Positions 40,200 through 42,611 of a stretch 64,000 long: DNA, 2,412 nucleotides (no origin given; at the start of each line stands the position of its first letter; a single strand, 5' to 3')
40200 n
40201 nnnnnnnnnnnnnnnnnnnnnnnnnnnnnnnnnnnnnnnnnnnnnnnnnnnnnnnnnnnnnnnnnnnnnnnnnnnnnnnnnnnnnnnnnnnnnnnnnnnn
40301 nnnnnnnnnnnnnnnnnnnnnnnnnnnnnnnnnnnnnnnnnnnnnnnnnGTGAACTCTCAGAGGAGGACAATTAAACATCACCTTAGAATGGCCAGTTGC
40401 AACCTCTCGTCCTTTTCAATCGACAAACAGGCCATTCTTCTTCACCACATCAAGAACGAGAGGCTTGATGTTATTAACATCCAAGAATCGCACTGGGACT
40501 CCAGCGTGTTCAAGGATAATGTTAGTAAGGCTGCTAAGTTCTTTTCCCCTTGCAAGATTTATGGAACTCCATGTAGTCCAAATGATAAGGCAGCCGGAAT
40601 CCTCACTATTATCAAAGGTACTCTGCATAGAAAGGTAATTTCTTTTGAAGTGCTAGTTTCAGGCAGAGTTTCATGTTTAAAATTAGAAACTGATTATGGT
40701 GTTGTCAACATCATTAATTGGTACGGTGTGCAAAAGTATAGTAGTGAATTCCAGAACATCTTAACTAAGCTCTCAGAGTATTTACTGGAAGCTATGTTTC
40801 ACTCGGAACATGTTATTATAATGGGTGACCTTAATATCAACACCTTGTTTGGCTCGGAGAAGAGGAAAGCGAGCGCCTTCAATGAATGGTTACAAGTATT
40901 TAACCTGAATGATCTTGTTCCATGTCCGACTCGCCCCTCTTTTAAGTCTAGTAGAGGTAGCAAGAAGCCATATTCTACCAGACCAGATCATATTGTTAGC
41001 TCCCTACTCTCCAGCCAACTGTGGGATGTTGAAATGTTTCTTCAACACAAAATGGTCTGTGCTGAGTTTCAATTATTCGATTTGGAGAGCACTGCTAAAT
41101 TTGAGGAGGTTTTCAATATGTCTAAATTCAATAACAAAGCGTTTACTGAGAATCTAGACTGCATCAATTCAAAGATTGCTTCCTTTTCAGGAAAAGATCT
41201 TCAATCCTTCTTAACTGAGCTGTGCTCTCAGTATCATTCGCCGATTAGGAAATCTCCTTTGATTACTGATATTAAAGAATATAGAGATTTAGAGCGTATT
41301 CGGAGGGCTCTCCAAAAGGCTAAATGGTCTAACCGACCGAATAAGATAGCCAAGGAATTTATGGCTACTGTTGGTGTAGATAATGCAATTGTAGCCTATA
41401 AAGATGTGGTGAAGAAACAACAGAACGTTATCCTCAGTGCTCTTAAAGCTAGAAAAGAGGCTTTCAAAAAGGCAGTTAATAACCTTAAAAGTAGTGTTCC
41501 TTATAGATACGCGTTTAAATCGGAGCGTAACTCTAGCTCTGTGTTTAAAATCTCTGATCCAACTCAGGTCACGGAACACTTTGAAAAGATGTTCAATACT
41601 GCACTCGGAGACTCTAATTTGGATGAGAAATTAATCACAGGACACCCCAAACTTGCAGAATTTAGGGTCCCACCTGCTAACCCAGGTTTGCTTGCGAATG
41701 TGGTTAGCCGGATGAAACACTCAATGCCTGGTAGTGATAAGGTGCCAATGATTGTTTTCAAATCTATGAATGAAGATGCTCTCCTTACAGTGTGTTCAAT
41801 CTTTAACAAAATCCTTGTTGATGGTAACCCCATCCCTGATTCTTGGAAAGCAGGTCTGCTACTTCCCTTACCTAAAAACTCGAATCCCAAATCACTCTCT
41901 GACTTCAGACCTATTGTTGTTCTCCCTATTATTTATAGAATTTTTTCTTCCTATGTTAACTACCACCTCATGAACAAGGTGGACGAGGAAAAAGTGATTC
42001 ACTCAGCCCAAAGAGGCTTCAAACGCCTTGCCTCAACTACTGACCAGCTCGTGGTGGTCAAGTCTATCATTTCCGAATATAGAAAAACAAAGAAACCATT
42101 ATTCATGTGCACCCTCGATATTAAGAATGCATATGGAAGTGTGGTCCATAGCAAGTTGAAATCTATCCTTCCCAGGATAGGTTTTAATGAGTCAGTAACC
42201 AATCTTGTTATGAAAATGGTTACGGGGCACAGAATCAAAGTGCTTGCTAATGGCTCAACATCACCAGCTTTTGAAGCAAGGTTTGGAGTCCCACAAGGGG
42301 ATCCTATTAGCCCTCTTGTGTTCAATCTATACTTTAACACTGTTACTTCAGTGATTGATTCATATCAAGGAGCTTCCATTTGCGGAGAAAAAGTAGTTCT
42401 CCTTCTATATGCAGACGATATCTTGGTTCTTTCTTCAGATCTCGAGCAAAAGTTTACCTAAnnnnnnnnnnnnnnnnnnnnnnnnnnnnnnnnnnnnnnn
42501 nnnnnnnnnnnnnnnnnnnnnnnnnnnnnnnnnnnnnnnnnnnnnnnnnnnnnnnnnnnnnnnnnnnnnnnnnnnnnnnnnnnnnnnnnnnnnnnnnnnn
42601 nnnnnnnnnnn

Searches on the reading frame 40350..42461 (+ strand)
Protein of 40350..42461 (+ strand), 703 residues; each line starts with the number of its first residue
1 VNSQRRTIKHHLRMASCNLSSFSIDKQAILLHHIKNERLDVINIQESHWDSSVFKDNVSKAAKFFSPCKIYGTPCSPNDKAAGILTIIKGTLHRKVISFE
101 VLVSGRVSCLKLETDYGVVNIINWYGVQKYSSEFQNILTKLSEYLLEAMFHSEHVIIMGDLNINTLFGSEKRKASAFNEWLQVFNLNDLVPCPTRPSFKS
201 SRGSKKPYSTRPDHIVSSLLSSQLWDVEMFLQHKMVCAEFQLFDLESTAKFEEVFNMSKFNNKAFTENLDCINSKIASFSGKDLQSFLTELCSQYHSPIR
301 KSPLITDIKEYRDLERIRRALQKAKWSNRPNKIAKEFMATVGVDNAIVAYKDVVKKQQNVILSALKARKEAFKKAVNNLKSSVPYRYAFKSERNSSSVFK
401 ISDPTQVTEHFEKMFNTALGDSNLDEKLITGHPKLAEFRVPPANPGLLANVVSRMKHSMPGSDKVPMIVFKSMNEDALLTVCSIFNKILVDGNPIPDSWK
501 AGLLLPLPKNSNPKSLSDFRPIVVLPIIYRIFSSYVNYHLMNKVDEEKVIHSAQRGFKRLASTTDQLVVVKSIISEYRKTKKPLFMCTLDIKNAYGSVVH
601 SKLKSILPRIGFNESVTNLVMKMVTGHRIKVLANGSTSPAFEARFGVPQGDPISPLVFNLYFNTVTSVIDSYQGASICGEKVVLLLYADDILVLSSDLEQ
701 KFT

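Call 12: search_protein_families(library=pfam, proteins=[window:40350-42461:+], max_evalue=0.001)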
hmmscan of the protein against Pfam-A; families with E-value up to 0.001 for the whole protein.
window:40350-42461:+ (703 aa): 3 families
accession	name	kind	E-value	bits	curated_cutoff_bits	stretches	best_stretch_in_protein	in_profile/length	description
PF00078.32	RVT_1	-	9.7e-26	91.2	29.6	1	509-699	3-164/205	Reverse transcriptase (RNA-dependent DNA polymerase)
PF14529.12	Exo_endo_phos_2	-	0.00012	22.3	27.4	1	121-203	3-84/117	Endonuclease-reverse transcriptase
PF03372.29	Exo_endo_phos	-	0.00028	21.2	24.5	1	27-164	19-157/225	Endonuclease/Exonuclease/phosphatase family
